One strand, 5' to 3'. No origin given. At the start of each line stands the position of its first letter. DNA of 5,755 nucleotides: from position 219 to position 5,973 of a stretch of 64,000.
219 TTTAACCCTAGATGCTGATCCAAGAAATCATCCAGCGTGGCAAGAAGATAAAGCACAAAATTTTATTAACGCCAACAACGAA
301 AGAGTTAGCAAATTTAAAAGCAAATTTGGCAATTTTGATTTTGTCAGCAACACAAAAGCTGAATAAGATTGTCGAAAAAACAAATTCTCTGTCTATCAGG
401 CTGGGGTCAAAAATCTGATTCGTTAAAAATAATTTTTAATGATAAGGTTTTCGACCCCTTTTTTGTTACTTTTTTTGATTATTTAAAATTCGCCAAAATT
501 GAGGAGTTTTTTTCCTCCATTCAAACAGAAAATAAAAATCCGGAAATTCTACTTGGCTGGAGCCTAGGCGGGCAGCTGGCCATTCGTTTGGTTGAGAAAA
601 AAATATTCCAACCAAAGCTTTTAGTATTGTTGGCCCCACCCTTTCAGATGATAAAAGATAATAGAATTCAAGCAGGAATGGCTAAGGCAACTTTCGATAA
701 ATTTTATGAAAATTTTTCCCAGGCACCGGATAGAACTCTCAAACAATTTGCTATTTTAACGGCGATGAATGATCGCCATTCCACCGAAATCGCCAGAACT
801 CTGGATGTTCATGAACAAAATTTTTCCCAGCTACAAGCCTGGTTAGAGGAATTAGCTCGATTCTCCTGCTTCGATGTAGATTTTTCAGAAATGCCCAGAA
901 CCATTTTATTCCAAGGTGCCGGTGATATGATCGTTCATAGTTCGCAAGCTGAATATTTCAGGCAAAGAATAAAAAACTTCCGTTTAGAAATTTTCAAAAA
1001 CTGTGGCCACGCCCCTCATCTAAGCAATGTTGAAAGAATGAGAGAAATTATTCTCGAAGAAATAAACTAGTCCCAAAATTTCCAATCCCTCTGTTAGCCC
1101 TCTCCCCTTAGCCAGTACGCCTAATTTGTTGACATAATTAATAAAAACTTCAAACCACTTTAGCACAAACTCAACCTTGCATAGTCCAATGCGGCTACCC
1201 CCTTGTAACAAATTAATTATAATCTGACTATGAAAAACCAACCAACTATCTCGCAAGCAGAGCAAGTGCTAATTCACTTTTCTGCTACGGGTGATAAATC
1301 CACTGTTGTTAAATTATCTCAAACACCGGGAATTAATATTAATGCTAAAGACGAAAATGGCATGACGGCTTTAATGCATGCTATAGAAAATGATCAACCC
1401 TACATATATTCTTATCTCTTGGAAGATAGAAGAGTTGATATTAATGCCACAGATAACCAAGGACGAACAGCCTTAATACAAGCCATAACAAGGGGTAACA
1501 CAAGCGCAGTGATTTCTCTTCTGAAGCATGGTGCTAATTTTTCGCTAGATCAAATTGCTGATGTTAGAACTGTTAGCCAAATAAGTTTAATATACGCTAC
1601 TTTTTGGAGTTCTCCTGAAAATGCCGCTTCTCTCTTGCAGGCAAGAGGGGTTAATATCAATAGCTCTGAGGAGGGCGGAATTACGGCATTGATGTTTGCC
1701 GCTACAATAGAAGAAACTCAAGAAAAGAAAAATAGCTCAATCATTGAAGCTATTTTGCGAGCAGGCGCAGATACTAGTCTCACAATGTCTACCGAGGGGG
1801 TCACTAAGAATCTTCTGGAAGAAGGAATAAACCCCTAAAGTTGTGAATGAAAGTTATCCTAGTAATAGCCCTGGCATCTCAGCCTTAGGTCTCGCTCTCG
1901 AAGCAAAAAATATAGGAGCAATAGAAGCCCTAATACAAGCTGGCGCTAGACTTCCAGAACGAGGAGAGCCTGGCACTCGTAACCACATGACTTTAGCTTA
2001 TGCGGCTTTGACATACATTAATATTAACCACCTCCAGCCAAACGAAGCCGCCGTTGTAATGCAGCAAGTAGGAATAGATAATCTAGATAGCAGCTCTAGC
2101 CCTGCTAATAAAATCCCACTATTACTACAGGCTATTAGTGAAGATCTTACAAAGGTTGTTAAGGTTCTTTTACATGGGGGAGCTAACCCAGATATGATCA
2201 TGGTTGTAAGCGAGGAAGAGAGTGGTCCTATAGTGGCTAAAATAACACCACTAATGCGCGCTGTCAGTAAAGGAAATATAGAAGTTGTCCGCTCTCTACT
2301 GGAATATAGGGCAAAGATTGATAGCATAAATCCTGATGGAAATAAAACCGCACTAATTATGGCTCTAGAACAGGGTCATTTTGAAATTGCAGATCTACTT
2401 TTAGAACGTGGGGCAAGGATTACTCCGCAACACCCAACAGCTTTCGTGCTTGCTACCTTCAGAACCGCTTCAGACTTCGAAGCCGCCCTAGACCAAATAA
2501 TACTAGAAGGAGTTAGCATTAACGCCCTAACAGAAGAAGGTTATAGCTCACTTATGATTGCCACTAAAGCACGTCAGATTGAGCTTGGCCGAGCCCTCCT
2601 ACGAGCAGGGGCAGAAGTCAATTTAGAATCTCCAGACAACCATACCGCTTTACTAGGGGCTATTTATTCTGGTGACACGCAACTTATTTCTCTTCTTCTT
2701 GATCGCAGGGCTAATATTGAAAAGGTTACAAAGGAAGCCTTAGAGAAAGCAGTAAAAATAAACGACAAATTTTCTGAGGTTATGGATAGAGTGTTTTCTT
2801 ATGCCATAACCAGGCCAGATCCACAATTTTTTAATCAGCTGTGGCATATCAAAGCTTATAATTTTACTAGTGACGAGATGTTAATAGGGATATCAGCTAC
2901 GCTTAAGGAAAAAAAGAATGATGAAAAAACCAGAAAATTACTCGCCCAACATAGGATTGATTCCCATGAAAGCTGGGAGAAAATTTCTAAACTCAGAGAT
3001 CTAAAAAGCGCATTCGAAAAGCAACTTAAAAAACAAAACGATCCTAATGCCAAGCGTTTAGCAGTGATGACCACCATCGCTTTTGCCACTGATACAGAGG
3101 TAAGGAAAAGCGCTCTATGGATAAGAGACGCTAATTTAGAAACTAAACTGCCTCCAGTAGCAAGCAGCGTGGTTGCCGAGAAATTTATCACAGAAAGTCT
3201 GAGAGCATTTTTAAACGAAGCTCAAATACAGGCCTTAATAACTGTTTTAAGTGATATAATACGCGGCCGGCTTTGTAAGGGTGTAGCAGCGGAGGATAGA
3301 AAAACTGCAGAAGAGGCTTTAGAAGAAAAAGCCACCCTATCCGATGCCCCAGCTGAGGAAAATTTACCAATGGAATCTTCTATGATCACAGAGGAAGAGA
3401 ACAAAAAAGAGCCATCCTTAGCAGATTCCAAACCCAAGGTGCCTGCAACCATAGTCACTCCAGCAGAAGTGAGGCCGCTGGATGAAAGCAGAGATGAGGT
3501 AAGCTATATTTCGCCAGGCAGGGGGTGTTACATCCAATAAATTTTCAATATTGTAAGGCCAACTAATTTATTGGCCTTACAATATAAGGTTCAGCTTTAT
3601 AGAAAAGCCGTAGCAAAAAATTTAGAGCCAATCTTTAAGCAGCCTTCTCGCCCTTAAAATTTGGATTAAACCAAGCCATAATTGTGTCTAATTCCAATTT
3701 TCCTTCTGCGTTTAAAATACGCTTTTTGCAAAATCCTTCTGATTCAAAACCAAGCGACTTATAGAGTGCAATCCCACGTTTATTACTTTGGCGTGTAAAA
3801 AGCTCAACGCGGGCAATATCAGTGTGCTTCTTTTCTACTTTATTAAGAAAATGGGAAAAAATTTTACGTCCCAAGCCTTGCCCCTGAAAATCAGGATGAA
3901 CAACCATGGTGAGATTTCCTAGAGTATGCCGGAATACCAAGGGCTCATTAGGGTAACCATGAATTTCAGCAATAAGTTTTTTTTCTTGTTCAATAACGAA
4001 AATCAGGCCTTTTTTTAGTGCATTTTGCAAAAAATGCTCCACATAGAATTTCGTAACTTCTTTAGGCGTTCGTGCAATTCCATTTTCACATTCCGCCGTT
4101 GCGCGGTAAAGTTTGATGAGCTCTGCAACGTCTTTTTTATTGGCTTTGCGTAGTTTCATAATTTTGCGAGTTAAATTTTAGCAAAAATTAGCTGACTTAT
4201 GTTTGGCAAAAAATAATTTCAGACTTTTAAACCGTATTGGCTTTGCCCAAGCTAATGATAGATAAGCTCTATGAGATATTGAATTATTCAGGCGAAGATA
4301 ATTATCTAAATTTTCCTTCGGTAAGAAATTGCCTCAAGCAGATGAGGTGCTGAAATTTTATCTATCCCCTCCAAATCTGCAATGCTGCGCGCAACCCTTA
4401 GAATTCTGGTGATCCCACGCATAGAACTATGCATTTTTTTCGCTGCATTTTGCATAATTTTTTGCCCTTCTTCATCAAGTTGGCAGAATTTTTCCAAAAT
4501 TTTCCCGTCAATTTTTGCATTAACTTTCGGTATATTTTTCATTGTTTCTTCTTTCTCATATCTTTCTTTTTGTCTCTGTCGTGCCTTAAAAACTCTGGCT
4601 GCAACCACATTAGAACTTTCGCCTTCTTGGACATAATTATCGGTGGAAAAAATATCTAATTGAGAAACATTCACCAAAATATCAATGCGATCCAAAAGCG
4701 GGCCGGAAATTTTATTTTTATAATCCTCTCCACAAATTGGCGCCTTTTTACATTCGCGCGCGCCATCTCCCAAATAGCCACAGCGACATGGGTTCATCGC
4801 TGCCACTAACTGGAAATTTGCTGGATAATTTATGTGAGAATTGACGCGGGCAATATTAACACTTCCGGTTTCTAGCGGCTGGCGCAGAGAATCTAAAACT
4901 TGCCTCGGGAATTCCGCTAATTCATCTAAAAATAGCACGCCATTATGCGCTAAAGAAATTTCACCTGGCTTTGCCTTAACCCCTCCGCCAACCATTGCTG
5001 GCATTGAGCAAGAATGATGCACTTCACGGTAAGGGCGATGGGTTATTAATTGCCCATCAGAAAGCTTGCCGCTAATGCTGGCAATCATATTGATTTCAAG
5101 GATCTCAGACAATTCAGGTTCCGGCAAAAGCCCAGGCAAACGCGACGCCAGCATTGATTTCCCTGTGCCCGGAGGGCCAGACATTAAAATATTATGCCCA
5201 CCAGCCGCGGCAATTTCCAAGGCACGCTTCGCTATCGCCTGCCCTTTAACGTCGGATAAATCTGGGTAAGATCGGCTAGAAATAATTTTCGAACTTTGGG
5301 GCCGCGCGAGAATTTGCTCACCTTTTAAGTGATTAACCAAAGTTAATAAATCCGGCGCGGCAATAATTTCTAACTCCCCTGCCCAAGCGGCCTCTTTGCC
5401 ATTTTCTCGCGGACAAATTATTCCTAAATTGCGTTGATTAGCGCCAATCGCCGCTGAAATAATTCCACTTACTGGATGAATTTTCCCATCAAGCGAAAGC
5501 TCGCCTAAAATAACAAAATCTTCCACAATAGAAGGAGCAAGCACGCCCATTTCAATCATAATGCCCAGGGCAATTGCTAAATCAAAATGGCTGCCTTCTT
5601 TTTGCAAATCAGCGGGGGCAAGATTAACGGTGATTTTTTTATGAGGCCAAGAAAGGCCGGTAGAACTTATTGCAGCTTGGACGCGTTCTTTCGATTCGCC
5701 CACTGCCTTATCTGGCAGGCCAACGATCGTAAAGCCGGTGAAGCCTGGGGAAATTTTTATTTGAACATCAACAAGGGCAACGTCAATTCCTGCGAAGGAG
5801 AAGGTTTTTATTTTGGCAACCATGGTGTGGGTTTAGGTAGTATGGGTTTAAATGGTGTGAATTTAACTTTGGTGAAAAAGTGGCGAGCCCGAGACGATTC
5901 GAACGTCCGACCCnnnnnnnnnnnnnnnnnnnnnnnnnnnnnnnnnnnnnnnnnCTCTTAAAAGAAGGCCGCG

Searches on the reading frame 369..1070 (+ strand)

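Call 81: search_protein_families(library=pfam, proteins=[window:369-1070:+], max_evalue=0.0001)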
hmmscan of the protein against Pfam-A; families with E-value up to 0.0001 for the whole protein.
window:369-1070:+ (233 aa): 3 families
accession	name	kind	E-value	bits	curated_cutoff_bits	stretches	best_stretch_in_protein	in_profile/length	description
PF12697.13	Abhydrolase_6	-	3.4e-10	41.4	26.3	1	42-224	52-214/217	Alpha/beta hydrolase family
PF00561.26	Abhydrolase_1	-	1.7e-09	38.1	25.8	1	43-220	54-244/245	alpha/beta hydrolase fold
PF12146.15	Hydrolase_4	-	1.6e-07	31.3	27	1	45-217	63-235/239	Serine aminopeptidase, S33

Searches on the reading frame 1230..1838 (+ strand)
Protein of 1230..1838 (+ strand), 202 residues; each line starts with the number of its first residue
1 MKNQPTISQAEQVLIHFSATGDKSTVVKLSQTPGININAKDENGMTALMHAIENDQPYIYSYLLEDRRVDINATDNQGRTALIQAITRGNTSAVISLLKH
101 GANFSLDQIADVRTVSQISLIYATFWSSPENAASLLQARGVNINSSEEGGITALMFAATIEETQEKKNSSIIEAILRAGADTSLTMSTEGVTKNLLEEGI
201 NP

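Call 81: search_protein_families(library=pfam, proteins=[window:1230-1838:+], max_evalue=0.0001)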
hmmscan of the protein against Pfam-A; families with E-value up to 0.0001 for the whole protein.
window:1230-1838:+ (202 aa): 5 families
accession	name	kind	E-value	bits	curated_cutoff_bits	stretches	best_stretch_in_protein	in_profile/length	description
PF12796.13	Ank_2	-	1.1e-18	68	27.3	1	19-105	5-87/90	Ankyrin repeats (3 copies)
PF13637.12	Ank_4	-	3.6e-18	65.7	22.7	1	62-95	15-47/50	Ankyrin repeats (many copies)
PF00023.36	Ank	-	3.8e-17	61.9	21.1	0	43-76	1-33/33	Ankyrin repeat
PF13857.12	Ank_5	-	1e-15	58.1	27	1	34-82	6-53/56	Ankyrin repeats (many copies)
PF13606.12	Ank_3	-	3.4e-09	36.5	22.3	0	78-104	2-28/30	Ankyrin repeat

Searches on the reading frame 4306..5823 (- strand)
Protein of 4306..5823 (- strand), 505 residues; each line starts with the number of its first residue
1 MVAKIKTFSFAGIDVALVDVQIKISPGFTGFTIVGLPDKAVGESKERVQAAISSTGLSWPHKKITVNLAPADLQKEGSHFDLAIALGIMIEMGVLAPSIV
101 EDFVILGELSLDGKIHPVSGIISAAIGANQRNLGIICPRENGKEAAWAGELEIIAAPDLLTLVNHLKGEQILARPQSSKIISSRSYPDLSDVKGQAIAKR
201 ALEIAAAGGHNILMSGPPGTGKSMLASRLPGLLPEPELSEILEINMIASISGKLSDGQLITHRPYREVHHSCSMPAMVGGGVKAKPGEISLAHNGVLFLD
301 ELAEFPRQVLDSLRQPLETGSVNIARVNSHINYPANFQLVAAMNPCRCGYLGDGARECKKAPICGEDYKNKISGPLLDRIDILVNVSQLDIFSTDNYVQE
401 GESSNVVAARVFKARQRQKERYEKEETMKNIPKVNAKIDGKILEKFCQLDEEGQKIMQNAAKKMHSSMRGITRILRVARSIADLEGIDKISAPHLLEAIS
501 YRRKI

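Call 22: search_protein_families(library=pfam, proteins=[window:4306-5823:-], max_evalue=0.00001)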
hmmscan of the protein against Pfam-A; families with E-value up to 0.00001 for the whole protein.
window:4306-5823:- (505 aa): 6 families
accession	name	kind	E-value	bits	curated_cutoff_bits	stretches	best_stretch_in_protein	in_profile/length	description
PF01078.27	Mg_chelatase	-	3.8e-91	304.5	20.3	1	188-389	1-202/207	Magnesium chelatase, subunit ChlI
PF13541.12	ChlI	-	5.3e-40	136.5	27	1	20-141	1-121/121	Subunit ChlI of Mg-chelatase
PF13335.12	Mg_chelatase_C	-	9.3e-31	106.7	26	1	401-502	1-94/94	Magnesium chelatase, subunit ChlI C-terminal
PF07728.20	AAA_5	-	2.6e-10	40.9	22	1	211-347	1-125/139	AAA domain (dynein-related subfamily)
PF00158.32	Sigma54_activat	-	9.5e-10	38.8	20.2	1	201-344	14-142/168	Sigma-54 interaction domain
PF00493.29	MCM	-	1.6e-06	27.8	23.3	0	283-350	111-178/224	MCM P-loop domain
